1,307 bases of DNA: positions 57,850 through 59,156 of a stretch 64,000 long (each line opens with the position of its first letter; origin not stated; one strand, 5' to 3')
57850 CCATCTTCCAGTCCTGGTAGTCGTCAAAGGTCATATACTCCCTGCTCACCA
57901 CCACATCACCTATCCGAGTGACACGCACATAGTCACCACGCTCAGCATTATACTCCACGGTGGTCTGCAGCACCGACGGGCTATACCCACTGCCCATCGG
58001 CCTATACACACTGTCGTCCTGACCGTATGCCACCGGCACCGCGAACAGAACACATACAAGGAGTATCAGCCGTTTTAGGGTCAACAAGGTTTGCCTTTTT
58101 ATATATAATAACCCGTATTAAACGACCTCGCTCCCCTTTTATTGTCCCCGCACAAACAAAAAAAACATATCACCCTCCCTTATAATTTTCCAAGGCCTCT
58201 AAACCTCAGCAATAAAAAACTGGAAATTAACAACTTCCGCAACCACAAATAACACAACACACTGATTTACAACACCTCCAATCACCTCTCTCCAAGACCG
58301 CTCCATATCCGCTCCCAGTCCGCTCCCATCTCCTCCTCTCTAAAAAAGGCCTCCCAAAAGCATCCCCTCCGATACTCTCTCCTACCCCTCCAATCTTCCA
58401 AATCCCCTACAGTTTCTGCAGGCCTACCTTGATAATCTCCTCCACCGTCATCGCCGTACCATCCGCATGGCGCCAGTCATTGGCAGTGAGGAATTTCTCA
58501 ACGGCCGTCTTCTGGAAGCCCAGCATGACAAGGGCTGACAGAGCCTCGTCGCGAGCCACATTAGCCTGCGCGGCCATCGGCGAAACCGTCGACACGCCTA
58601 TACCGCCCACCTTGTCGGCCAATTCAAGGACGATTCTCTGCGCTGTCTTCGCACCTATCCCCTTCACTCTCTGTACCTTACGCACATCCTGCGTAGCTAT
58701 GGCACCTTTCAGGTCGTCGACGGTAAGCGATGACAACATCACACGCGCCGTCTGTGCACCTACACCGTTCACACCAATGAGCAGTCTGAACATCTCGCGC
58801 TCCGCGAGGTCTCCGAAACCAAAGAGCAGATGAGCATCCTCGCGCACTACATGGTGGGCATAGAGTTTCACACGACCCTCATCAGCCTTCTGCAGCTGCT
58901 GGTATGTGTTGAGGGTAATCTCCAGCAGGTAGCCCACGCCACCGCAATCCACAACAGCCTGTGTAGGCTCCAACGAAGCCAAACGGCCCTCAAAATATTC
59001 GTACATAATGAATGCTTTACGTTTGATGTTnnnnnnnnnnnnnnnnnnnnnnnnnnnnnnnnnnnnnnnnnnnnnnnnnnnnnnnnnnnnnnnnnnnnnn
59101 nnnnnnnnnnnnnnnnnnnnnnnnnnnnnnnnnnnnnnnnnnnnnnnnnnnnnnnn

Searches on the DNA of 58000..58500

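Call 11: search_rna_families(source=window, start=58000, end=58500, threshold=evalue, max_evalue=10)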
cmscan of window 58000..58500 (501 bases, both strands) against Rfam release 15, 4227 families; matches with E-value up to 10: 0.
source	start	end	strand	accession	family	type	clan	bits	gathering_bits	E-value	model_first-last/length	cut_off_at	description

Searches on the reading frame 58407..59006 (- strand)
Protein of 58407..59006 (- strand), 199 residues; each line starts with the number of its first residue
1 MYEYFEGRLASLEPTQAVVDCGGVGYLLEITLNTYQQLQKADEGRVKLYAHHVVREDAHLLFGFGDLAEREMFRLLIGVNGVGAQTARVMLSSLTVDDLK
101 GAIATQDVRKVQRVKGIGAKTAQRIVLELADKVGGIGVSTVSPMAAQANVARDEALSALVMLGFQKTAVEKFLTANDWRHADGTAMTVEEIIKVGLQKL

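Call 14: search_protein_families(library=pfam, proteins=[window:58407-59006:-])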
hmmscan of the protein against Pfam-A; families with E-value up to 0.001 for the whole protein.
window:58407-59006:- (199 aa): 3 families
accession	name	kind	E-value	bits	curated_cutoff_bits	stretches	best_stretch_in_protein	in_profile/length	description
PF01330.27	RuvA_N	-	2.4e-23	82.4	23.6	1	1-63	1-61/61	RuvA N terminal domain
PF14520.12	HHH_5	-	2.9e-15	56.9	27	1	73-131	1-57/57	Helix-hairpin-helix domain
PF07499.19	RuvA_C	-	8.3e-07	29.8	24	1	151-199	2-46/47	RuvA, C-terminal domain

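Call 42: find_homologous_proteins(query=window:58407-59006:-, max_evalue=1e-60)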
Query window:58407-59006:- (199 aa): 666 proteins with E <= 1e-60 among 8000 candidates; the best 120 are listed.
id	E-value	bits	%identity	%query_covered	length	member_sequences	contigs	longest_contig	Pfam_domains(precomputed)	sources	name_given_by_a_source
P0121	1.8e-120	418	99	100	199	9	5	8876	PF07499.20,PF14520.13,PF01330.28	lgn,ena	-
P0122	1.1e-100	353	88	100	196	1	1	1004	PF07499.20,PF14520.13,PF01330.28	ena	-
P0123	1.6e-92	327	77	100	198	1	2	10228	PF07499.20,PF14520.13,PF01330.28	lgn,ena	-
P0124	5.1e-92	325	79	100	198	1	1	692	PF07499.20,PF14520.13,PF01330.28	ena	-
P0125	1.8e-91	323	78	100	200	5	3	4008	PF07499.20,PF14520.13,PF01330.28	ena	-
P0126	1.8e-91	323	78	100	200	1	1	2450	PF07499.20,PF14520.13,PF01330.28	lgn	-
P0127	2.0e-91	323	76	100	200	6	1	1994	PF07499.20,PF14520.13,PF01330.28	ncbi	-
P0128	2.0e-91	323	77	100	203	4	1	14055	PF07499.20,PF14520.13,PF01330.28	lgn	-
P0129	5.2e-91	322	77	100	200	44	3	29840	PF07499.20,PF14520.13,PF01330.28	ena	-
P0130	5.5e-91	322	76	100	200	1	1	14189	PF07499.20,PF14520.13,PF01330.28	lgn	-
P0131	7.3e-91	321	78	100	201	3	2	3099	PF14520.13,PF01330.28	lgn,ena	-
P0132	7.4e-91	321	77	100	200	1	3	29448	PF07499.20,PF14520.13,PF01330.28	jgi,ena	jgi:Holliday junction DNA helicase RuvA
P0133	7.4e-91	321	77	100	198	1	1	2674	PF14520.13,PF01330.28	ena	-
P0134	1.0e-90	321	76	100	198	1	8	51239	PF14520.13,PF01330.28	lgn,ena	-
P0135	1.2e-90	321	77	100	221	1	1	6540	PF07499.20,PF14520.13,PF01330.28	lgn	-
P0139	1.9e-90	320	78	100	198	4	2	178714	PF07499.20,PF14520.13,PF01330.28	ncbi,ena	-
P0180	2.8e-88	313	76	100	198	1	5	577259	PF14520.13,PF01330.28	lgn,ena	-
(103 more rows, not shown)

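Call 43: find_encoding_contigs(protein=P0121, flank=10000, max_places=5)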
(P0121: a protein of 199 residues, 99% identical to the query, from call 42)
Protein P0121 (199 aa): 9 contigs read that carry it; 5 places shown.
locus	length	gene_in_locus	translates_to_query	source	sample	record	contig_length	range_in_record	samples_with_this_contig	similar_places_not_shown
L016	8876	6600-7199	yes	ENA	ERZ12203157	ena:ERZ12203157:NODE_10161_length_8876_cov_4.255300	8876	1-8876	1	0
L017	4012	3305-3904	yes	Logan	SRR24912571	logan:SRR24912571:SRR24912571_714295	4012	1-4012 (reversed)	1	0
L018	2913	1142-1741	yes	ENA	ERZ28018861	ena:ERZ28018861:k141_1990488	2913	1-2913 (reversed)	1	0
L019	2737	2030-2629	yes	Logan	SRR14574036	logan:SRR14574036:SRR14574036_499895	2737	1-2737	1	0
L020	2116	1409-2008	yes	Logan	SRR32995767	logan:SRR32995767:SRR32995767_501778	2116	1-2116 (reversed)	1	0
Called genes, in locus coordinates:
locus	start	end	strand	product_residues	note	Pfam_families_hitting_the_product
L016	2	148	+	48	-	?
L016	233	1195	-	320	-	PF14397:ATPgrasp_ST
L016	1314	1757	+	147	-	PF01220:DHquinase_II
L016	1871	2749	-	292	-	PF02569:Pantoate_ligase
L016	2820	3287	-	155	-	PF04020:Phage_holin_4_2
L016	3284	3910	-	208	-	PF01300:Sua5_yciO_yrdC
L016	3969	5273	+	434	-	PF16217:M64_N, PF09471:Peptidase_M64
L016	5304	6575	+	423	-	-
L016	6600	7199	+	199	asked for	PF01330:RuvA_N, PF14520:HHH_5, PF07499:RuvA_C (weak)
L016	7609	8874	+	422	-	?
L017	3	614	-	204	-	?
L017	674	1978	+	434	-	PF16217:M64_N, PF09471:Peptidase_M64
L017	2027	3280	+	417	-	PF28492:Beta_helix_4 (faint)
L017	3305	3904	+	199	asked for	PF01330:RuvA_N, PF14520:HHH_5, PF07499:RuvA_C (weak)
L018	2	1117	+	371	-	?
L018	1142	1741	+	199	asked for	PF01330:RuvA_N, PF14520:HHH_5, PF07499:RuvA_C (weak)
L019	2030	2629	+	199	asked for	PF01330:RuvA_N, PF14520:HHH_5, PF07499:RuvA_C (weak)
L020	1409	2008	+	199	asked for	PF01330:RuvA_N, PF14520:HHH_5, PF07499:RuvA_C (weak)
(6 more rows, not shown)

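Call 44: find_encoding_contigs(protein=P0180, flank=10000, max_places=3)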
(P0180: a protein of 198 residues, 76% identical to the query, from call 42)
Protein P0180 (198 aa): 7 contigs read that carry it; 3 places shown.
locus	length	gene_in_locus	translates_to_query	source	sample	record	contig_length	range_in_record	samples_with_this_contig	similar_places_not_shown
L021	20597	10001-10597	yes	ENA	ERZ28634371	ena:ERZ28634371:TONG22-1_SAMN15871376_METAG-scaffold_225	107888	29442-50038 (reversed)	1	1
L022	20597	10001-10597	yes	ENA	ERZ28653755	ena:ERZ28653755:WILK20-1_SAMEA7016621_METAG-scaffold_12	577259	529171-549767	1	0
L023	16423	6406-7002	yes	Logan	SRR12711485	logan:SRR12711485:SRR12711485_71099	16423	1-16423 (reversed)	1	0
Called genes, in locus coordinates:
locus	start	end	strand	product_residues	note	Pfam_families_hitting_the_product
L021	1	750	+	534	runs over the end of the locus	PF00890:FAD_binding_2, PF01266:DAO, PF07992:Pyr_redox_2 (faint), PF02910:Succ_DH_flav_C (weak)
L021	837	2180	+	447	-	PF02812:ELFV_dehydrog_N, PF00208:ELFV_dehydrog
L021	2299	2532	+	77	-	PF12668:DUF3791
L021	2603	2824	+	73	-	-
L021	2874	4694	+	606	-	-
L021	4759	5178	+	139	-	PF01220:DHquinase_II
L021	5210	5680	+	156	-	-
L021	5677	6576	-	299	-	PF02569:Pantoate_ligase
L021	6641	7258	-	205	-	PF01300:Sua5_yciO_yrdC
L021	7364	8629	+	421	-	PF16217:M64_N, PF09471:Peptidase_M64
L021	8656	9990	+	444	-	-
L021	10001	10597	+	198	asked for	PF01330:RuvA_N, PF14520:HHH_5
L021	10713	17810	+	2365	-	PF14349:SprA_N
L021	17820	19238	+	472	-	PF03704:BTAD (faint), PF13371:TPR_9 (faint), PF13429:TPR_15 (faint), PF23914:TPR_CcmH_CycH (faint), PF14559:TPR_19 (weak), PF00515:TPR_1 (weak), PF07719:TPR_2 (weak), PF13428:TPR_14 (weak), +11 more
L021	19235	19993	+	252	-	PF09335:VTT_dom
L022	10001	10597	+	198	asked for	PF01330:RuvA_N, PF14520:HHH_5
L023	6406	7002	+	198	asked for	PF01330:RuvA_N, PF14520:HHH_5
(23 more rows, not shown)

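Call 45: find_encoding_contigs(protein=P0139, flank=10000, max_places=2)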
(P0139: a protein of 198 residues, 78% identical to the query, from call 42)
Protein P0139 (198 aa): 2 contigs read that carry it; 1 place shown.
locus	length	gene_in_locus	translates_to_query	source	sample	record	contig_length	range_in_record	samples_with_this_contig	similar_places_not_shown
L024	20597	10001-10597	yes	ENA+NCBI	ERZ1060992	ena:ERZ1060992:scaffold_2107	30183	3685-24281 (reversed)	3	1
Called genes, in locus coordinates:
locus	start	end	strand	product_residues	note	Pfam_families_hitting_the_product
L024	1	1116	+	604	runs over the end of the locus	PF01257:2Fe-2S_thioredx (weak), PF01512:Complex1_51K, PF10531:SLBB (weak), PF10589:NADH_4Fe-4S, PF00037:Fer4, PF12797:Fer4_2 (weak), PF12838:Fer4_7, PF13237:Fer4_10, +2 more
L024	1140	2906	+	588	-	PF00111:Fer2 (weak), PF13510:Fer2_4, PF10588:NADH-G_4Fe-4S_3, PF22117:Fer4_Nqo3 (weak), PF12838:Fer4_7 (weak), PF13187:Fer4_9 (weak), PF02906:Fe_hyd_lg_C, PF02256:Fe_hyd_SSU, +1 more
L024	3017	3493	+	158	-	PF01257:2Fe-2S_thioredx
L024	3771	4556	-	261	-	-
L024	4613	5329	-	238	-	-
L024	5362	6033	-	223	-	-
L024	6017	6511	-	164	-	PF04542:Sigma70_r2, PF08281:Sigma70_r4_2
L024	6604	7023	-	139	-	PF01220:DHquinase_II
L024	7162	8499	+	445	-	PF16217:M64_N, PF09471:Peptidase_M64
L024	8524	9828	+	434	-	-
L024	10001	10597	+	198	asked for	PF01330:RuvA_N, PF14520:HHH_5, PF07499:RuvA_C (faint)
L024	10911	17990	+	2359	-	PF14349:SprA_N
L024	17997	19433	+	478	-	PF13429:TPR_15 (faint), PF12569:NatA_aux_su (faint), PF23914:TPR_CcmH_CycH (faint), PF12895:ANAPC3 (faint), PF13174:TPR_6 (faint), PF13428:TPR_14 (faint), PF00515:TPR_1 (weak), PF13432:TPR_16 (weak), +8 more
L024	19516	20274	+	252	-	PF09335:VTT_dom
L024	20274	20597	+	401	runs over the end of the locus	PF00155:Aminotran_1_2, PF00266:Aminotran_5, PF01212:Beta_elim_lyase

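Call 76: find_encoding_contigs(protein=P0122, flank=10000, max_places=3)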
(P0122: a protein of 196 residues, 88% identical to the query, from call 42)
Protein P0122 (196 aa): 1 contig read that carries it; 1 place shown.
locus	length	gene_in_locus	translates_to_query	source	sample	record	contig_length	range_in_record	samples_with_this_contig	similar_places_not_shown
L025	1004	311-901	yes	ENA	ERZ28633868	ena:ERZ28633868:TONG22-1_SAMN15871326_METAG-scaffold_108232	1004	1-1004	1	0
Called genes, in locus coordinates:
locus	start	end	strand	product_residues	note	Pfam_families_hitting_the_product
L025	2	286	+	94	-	?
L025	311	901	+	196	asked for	PF01330:RuvA_N, PF14520:HHH_5, PF07499:RuvA_C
